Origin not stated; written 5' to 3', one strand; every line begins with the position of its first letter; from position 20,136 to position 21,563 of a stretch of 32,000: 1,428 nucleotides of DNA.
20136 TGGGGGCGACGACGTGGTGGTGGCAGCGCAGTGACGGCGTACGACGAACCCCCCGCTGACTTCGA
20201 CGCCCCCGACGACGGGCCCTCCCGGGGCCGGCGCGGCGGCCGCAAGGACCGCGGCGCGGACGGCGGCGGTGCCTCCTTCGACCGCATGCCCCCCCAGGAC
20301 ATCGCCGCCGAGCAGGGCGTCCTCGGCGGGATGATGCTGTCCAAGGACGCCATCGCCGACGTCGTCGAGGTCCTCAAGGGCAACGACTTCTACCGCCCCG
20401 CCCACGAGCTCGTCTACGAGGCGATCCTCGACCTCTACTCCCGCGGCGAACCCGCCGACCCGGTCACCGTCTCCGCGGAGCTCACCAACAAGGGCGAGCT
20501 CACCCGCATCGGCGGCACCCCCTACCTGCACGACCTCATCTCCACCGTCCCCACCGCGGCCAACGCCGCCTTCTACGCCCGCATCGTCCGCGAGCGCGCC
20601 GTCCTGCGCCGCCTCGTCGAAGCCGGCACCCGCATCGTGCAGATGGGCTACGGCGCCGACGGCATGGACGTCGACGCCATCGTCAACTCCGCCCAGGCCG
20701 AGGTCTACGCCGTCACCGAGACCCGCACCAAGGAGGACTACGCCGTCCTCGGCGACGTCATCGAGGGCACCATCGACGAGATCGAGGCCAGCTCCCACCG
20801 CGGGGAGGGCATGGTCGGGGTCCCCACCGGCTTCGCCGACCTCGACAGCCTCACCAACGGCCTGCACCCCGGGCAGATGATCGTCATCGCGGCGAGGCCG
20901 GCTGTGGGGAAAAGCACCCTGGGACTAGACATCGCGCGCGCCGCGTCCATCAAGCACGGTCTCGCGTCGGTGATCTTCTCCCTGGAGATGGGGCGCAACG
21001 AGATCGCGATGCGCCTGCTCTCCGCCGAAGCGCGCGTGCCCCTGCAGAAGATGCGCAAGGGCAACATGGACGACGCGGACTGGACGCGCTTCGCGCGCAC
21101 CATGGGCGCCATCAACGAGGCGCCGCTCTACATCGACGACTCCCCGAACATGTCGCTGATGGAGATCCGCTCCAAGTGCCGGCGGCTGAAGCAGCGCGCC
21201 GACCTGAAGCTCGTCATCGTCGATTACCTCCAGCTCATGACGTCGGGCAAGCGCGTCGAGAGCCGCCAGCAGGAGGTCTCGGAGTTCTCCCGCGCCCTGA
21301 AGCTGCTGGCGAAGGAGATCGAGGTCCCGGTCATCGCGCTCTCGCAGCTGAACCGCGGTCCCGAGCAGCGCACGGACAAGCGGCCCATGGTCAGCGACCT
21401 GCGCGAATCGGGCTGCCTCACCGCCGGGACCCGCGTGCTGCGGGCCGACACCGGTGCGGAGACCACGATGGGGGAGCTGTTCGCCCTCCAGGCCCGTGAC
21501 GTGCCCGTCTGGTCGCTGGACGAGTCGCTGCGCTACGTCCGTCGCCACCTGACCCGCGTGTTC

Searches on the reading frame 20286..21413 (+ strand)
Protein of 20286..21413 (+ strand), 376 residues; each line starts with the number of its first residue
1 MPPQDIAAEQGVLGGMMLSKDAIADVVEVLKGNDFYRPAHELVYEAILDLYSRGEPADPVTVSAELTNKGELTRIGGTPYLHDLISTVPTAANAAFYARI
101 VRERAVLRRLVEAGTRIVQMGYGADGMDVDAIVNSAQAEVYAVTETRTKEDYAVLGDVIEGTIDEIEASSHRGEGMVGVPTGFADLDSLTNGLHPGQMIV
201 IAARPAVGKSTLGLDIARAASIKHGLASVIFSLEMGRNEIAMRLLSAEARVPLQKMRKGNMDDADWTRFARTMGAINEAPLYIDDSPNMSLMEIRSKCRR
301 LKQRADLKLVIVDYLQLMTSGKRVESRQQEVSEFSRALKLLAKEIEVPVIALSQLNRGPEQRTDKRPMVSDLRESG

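Call 19: find_related_loci(query=window:20286-21413:+, collection=genome_contigs, flank=4000)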
Query seq(376 aa) (376 aa) in genome_contigs; peptide patterns used: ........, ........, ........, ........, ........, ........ (x = any residue, [..] = any of these).
600 stretches matched a pattern (row limit reached: there are more); 598 encode a relative of the query (tblastn E <= 1e-3); the best 80 are kept; 80 distinct loci.
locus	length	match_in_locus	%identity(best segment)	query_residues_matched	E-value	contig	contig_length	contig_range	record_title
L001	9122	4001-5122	77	2-376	0e+0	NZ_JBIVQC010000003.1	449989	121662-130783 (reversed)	Pseudarthrobacter sp. NPDC092424 NPDC092424_168_F4.ctg-0003, whole genome shotgun sequence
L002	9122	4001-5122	77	2-376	0e+0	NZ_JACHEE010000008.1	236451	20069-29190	Arthrobacter sp. AZCC_0090 Ga0417320_08, whole genome shotgun sequence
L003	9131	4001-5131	77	1-376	0e+0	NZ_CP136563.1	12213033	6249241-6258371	Streptomyces iranensis strain DSM 41954 chromosome, complete genome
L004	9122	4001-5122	77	2-376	0e+0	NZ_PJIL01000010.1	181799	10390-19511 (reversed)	Arthrobacter sp. Y81 NODE_10_length_181799_cov_203.421, whole genome shotgun sequence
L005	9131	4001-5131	78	1-376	0e+0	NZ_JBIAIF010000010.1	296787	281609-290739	Streptomyces sp. NPDC005955 NPDC005955_144_G8.ctg-0010, whole genome shotgun sequence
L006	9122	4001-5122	78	2-376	0e+0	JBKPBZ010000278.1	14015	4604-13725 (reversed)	MAG: Actinomycetota bacterium isolate GB_EKS_MAG_00065 GB_EKS_000000793011, whole genome shotgun sequence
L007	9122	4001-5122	75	2-376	0e+0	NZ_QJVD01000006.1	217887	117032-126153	Arthrobacter livingstonensis strain LI2 NODE_6_length_217887_cov_266.278, whole genome shotgun sequence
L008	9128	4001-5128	77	1-376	0e+0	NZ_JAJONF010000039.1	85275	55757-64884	Streptomyces shenzhenensis strain DSM 42034 39, whole genome shotgun sequence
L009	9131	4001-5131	78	1-376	0e+0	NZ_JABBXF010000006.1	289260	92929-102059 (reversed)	Streptomyces morookaense strain DSM 40503 contig6, whole genome shotgun sequence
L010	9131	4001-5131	77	1-376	0e+0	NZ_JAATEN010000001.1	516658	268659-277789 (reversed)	Streptomyces zingiberis strain PLAI 1-29 1, whole genome shotgun sequence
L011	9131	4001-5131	77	1-376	0e+0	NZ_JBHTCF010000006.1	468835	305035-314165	Streptomyces monticola strain CGMCC 4.7467 spades_K_17_127_6, whole genome shotgun sequence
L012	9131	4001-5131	77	1-376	0e+0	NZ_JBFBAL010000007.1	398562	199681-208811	Streptomyces sp. NPDC051320 NPDC051320_104_G2.ctg-0007, whole genome shotgun sequence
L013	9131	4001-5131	77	1-376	0e+0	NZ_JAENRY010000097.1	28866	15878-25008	Streptomyces sp. MBT65 scaffold97_size28866_cov91.9952, whole genome shotgun sequence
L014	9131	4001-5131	77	1-376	0e+0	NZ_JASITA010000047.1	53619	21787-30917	Streptomyces sp. H27-C3 NODE_47_length_53619_cov_43.484895, whole genome shotgun sequence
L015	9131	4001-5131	76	1-376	0e+0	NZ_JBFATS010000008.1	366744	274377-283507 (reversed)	Streptomyces sp. NPDC052682 NPDC052682_27_D3.ctg-0008, whole genome shotgun sequence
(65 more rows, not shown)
